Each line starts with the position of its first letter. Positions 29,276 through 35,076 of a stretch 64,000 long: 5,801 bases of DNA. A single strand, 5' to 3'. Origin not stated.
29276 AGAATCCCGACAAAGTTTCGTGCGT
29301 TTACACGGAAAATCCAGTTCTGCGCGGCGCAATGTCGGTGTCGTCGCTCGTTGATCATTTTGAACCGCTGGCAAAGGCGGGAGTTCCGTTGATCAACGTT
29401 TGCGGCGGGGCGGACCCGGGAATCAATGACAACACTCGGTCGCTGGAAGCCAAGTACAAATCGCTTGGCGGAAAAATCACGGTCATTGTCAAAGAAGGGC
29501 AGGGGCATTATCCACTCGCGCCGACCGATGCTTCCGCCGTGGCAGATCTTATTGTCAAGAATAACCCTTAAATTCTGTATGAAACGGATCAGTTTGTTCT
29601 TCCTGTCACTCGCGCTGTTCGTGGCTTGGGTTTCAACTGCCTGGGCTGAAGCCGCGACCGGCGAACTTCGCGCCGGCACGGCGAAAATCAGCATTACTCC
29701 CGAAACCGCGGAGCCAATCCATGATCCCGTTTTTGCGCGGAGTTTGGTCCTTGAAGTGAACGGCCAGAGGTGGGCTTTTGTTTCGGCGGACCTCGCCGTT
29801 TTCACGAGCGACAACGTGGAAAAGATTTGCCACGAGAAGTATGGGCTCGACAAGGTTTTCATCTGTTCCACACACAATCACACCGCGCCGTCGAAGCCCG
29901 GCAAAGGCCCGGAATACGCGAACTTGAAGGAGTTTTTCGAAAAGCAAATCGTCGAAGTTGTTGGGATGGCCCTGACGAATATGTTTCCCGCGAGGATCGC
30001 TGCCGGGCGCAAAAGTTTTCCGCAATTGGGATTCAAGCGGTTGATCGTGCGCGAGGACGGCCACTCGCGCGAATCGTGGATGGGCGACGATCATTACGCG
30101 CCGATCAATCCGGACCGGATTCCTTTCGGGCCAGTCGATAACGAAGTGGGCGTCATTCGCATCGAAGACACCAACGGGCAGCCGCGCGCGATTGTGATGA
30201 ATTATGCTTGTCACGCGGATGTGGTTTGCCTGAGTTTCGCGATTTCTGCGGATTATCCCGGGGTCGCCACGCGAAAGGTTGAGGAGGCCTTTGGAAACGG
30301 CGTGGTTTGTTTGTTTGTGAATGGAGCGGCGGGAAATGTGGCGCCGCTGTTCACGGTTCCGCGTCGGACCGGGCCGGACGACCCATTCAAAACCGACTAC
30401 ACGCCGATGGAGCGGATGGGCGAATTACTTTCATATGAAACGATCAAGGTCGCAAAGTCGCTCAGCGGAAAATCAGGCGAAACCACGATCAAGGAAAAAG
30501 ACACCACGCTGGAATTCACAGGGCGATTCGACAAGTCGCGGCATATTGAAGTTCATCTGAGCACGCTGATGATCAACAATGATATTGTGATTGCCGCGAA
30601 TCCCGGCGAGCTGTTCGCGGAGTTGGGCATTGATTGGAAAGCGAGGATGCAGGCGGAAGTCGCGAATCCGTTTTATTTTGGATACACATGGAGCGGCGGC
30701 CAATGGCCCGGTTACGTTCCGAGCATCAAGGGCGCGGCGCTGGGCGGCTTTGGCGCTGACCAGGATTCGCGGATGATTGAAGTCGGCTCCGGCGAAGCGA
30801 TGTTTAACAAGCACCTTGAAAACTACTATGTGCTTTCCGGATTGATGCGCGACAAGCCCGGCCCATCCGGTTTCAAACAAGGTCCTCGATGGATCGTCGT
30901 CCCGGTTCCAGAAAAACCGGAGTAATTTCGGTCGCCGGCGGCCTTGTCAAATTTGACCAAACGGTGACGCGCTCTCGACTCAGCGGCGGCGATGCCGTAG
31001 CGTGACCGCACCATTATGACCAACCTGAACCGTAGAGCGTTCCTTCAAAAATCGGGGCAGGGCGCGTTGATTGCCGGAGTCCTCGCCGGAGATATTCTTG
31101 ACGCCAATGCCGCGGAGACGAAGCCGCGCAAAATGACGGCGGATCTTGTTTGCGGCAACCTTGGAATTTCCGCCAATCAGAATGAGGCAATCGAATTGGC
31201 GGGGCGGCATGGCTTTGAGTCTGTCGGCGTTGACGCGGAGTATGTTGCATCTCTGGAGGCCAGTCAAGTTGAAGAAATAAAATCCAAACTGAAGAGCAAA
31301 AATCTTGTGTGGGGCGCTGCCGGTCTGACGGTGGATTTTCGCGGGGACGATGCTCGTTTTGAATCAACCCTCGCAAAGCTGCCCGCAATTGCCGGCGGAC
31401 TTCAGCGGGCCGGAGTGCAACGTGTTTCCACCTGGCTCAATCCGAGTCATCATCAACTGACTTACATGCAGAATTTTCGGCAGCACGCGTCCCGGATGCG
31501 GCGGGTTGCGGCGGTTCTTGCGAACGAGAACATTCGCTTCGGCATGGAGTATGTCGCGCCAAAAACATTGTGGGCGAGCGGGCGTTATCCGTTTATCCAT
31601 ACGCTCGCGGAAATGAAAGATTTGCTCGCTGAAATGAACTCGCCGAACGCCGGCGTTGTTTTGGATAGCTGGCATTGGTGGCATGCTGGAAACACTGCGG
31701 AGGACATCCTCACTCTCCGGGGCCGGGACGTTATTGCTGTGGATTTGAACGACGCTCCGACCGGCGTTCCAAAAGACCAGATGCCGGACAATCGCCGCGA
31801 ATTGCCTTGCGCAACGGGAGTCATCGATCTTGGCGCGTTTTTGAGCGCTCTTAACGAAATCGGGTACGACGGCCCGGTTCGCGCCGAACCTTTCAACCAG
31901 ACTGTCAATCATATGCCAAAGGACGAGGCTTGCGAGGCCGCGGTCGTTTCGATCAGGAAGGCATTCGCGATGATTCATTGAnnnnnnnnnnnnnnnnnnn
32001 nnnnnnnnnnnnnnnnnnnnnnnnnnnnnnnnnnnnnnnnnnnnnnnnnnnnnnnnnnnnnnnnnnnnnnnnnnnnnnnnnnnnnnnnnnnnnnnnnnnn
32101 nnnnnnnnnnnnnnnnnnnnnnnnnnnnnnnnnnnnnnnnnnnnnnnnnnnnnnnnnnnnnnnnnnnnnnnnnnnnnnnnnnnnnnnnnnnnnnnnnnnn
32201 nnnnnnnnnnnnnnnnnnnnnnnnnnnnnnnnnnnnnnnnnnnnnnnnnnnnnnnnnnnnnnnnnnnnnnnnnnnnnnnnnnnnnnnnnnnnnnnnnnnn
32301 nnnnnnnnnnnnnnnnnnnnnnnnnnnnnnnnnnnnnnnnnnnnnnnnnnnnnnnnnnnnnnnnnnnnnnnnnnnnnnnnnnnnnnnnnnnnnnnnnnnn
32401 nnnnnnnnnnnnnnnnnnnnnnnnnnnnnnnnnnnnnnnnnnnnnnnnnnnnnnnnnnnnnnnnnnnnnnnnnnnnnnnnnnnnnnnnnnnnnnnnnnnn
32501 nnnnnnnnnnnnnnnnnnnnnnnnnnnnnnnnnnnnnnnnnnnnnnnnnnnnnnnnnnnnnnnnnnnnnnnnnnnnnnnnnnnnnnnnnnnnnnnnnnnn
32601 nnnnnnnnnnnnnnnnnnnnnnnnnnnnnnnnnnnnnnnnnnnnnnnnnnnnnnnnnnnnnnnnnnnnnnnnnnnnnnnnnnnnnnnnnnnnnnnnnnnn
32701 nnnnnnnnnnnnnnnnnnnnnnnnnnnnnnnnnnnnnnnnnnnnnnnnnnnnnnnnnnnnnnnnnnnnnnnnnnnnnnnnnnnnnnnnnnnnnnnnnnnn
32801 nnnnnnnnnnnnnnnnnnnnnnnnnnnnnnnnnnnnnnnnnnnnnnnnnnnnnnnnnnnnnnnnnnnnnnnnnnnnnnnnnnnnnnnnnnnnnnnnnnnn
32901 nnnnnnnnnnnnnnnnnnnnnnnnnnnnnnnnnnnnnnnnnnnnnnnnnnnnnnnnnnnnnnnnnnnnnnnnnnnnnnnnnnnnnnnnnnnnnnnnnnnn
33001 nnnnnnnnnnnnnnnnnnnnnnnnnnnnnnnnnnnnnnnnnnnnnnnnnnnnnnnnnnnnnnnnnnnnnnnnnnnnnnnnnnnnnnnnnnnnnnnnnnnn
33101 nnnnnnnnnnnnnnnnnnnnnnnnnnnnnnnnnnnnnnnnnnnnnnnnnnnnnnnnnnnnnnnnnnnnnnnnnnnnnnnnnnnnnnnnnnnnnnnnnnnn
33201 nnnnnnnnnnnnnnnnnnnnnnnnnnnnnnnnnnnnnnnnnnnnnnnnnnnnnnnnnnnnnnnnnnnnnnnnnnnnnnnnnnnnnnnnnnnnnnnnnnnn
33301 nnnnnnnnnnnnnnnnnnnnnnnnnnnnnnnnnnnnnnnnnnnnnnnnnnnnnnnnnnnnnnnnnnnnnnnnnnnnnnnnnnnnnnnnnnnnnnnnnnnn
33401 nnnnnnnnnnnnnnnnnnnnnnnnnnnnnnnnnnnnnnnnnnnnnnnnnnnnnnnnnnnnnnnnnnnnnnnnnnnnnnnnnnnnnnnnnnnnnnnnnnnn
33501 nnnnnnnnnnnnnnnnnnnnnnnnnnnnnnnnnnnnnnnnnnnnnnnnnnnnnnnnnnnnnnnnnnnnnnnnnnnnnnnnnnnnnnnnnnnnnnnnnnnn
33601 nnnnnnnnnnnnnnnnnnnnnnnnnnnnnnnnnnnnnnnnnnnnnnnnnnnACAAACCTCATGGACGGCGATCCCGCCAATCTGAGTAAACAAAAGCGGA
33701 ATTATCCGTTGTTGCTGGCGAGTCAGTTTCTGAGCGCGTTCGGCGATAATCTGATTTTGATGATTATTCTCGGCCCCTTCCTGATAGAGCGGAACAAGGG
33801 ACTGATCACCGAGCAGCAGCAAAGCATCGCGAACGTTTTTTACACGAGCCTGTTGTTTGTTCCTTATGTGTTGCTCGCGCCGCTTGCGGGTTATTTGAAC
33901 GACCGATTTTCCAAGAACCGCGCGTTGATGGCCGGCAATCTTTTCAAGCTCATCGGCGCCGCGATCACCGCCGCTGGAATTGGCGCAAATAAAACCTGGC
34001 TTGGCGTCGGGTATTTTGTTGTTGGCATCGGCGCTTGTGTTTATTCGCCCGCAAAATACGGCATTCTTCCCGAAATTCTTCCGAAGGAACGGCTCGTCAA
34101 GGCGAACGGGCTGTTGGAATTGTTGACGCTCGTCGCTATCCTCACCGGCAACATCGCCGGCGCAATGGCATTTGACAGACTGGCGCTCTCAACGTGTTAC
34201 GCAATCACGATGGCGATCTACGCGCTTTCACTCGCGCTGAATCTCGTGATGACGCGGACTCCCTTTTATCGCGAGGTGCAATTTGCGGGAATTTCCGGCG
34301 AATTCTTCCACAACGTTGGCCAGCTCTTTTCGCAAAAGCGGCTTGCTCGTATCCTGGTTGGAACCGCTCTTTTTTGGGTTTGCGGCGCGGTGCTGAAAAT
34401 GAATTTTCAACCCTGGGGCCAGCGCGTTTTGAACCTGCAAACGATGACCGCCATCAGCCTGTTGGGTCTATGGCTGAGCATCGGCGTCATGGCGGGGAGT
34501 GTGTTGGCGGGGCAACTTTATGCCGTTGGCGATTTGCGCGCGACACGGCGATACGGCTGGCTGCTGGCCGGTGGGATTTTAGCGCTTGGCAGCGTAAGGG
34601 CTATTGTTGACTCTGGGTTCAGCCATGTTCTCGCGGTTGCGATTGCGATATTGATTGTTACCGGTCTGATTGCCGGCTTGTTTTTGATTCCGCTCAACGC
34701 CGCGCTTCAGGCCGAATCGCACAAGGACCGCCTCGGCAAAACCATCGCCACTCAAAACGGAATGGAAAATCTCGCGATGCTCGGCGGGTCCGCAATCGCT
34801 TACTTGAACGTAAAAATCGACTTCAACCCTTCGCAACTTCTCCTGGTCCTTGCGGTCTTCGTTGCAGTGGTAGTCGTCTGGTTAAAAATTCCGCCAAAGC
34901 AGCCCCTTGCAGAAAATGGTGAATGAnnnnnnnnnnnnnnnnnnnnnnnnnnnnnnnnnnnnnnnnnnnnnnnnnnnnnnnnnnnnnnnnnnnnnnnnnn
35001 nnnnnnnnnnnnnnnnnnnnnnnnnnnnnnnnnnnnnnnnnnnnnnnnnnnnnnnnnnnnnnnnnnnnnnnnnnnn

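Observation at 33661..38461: lplT - lnt-like - aas joined by ATGA overlaps: the lysophospholipid producer is hard-wired to its salvage pathway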

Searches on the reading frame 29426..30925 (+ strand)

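Call 16: search_protein_families(library=pfam, proteins=[window:29426-30925:+], max_evalue=0.001)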
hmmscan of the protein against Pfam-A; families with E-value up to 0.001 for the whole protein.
window:29426-30925:+ (499 aa): 1 family
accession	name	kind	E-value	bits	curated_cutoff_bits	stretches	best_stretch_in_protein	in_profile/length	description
PF04734.18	Ceramidase_alk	-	3.5e-05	23.1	32.1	1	94-307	28-256/509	Neutral/alkaline non-lysosomal ceramidase, N-terminal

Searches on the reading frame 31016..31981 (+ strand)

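Call 16: search_protein_families(library=pfam, proteins=[window:31016-31981:+], max_evalue=0.001)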
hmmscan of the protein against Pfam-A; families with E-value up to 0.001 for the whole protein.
window:31016-31981:+ (321 aa): 1 family
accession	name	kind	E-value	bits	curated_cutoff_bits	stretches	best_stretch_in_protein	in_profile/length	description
PF01261.30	AP_endonuc_2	-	7.9e-26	91.7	31.1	1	60-304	2-237/249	Xylose isomerase-like TIM barrel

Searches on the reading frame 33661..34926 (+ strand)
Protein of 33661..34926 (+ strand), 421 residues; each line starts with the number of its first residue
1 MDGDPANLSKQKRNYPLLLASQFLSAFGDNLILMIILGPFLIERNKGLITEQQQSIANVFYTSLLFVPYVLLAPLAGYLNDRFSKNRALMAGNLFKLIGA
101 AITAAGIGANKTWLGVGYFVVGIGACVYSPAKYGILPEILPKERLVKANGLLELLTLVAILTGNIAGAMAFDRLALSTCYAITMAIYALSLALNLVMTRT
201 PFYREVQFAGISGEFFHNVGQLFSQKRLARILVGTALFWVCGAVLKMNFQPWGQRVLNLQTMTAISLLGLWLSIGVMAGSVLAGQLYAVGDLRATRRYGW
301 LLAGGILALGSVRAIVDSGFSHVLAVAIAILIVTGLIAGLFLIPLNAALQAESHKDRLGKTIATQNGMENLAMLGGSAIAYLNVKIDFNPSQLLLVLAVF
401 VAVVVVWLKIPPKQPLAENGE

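Call 5: search_protein_families(library=pfam, proteins=[window:33661-34926:+], max_evalue=0.01)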
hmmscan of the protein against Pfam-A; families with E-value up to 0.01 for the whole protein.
window:33661-34926:+ (421 aa): 2 families
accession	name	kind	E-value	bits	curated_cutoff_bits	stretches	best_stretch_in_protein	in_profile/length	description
PF07690.21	MFS_1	-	3e-25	89.3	33.4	2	19-375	2-345/347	Major Facilitator Superfamily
PF05977.19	MFS_3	-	0.0058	15.6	27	1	67-398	56-386/524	Transmembrane secretion effector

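Call 6: search_protein_families(library=ncbifam, proteins=[window:33661-34926:+], max_evalue=0.01)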
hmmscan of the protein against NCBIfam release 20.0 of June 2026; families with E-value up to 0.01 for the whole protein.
window:33661-34926:+ (421 aa): 9 families
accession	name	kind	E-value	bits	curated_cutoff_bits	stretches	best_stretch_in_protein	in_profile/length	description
NF008397.0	PRK11195.1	equivalog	7.3e-69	232.8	297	1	14-409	4-393/414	lysophospholipid transporter LplT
NF006386.0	PRK08633.1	equivalog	5.7e-56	189.9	1221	1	15-407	11-405/1147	acyl-[ACP]--phospholipid O-acyltransferase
NF005291.0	PRK06814.1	equivalog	2.7e-38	131.5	1349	1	7-412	6-423/1140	acyl-[ACP]--phospholipid O-acyltransferase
TIGR00900.1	2A0121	subfamily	1.1e-17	64.5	319.6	1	15-375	1-351/364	H+ Antiporter protein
TIGR00880.1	2_A_01_02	superfamily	2.9e-10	40.4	131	1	70-196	12-136/141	multidrug resistance protein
NF053757.1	BclibactTpBcbE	equivalog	1.7e-06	27.3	600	1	63-413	40-392/394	bacillibactin exporter BcbE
NF012178.0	tet_MFS_V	exception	8.2e-06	25.2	640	1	11-238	6-229/409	tetracycline efflux MFS transporter Tet(V)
NF000245.1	macrolide_MefA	exception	8.9e-06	25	675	1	49-405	36-393/405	macrolide efflux MFS transporter Mef(A)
NF000246.1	macrolide_MefC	exception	3.9e-05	22.9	870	1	66-202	53-191/407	macrolide efflux MFS transporter Mef(C)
